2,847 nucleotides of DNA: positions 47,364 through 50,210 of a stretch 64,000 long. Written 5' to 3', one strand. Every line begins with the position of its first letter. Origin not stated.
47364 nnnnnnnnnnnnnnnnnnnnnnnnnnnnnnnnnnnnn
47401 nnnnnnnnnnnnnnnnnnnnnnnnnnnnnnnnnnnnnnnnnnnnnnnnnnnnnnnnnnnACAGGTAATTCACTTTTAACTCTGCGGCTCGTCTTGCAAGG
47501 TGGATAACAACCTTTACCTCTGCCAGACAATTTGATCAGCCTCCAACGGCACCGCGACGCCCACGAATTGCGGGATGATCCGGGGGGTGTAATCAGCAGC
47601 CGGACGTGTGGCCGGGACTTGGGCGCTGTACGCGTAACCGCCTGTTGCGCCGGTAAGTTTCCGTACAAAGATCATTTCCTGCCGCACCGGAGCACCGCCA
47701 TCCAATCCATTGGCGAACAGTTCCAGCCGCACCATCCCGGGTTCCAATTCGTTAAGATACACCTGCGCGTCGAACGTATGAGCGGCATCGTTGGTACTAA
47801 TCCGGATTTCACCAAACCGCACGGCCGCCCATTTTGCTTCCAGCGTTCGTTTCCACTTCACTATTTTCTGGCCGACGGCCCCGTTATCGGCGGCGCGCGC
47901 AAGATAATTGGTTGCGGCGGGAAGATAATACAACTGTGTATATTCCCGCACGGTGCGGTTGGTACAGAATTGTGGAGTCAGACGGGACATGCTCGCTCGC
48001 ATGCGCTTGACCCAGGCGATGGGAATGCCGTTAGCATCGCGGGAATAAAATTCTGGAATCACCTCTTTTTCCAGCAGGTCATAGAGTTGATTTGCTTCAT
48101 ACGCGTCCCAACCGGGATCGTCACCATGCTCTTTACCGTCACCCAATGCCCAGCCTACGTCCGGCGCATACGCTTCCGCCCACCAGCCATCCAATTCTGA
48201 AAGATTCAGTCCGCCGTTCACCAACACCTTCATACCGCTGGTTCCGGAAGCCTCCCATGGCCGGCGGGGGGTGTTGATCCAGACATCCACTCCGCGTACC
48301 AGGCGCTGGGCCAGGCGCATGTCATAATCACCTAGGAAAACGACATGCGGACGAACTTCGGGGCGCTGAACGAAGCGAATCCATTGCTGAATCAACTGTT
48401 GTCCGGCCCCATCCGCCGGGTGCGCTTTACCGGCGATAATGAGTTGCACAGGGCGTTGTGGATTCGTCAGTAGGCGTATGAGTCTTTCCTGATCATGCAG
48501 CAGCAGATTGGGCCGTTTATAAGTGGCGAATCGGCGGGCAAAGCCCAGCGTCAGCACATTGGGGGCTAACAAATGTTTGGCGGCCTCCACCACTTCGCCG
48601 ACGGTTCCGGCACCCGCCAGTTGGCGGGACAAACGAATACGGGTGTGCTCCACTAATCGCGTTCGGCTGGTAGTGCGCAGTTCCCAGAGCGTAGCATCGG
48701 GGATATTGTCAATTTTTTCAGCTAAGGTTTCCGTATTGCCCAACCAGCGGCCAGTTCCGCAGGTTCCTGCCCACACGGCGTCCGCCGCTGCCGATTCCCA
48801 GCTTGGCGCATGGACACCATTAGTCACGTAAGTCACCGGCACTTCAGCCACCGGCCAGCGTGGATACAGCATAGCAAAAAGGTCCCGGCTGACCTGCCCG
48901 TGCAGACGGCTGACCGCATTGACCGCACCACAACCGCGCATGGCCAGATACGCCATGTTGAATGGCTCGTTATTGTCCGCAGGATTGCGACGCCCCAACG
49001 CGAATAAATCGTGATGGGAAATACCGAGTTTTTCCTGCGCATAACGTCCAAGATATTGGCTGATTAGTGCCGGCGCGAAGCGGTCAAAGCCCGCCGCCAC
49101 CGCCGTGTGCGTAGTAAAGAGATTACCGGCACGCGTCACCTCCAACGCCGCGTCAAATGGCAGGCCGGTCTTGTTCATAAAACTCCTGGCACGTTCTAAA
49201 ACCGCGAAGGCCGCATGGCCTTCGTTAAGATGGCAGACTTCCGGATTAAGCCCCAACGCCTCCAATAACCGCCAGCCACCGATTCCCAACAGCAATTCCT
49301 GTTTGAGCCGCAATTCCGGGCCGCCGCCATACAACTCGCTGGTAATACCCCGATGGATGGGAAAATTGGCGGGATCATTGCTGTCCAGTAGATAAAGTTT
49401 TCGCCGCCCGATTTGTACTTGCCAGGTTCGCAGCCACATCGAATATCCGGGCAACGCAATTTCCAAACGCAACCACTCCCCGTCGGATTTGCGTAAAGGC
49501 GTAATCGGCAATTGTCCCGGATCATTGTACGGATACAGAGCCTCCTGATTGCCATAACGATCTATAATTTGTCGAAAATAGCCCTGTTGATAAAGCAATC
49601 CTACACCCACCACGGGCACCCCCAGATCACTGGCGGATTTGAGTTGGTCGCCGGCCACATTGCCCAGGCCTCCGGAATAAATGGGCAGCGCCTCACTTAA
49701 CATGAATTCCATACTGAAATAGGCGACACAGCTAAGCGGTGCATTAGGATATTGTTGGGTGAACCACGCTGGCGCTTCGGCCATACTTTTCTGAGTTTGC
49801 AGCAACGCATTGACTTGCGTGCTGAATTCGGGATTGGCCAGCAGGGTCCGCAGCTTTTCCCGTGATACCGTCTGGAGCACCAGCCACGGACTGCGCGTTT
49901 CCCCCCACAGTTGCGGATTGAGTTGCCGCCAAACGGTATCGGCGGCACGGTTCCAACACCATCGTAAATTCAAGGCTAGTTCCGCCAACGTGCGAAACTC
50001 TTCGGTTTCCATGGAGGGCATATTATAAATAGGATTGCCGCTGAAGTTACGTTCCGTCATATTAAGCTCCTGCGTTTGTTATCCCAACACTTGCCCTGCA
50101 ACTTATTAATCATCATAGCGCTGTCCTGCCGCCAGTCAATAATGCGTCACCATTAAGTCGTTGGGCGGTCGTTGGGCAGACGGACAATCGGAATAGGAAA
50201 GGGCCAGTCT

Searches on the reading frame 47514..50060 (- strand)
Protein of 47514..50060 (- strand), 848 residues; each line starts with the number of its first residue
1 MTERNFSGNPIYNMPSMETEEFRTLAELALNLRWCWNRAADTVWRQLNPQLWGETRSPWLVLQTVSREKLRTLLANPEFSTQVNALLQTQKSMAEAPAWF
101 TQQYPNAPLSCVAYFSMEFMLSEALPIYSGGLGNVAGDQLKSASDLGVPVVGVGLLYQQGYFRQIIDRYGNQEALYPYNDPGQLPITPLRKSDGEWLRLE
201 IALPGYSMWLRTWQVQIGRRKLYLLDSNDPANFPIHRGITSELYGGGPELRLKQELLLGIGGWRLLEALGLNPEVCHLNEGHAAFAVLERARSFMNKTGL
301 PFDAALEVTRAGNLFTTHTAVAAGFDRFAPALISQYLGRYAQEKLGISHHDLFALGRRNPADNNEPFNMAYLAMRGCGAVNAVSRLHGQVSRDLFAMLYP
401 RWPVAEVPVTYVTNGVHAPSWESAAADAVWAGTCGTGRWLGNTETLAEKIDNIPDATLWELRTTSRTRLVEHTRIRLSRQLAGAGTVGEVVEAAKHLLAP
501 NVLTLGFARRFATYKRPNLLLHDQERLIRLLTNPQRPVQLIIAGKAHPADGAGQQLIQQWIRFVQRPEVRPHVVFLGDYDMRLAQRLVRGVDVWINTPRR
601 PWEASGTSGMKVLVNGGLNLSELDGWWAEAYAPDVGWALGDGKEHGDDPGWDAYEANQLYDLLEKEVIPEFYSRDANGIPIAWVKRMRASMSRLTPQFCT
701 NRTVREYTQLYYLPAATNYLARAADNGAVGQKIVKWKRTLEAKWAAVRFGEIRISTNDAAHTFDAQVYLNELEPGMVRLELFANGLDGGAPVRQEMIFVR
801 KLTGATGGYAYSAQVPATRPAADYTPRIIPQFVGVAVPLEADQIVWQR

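Call 34: search_protein_families(library=pfam, proteins=[window:47514-50060:-], max_evalue=0.00001)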
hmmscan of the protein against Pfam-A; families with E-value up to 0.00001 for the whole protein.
window:47514-50060:- (848 aa): 2 families
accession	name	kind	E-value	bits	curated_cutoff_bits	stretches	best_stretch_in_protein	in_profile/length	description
PF00343.26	Phosphorylase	-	7.6e-30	104.2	27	1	275-625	219-579/713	Carbohydrate phosphorylase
PF11897.13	DUF3417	-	3.7e-26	92.2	25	1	20-125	3-109/109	Protein of unknown function (DUF3417)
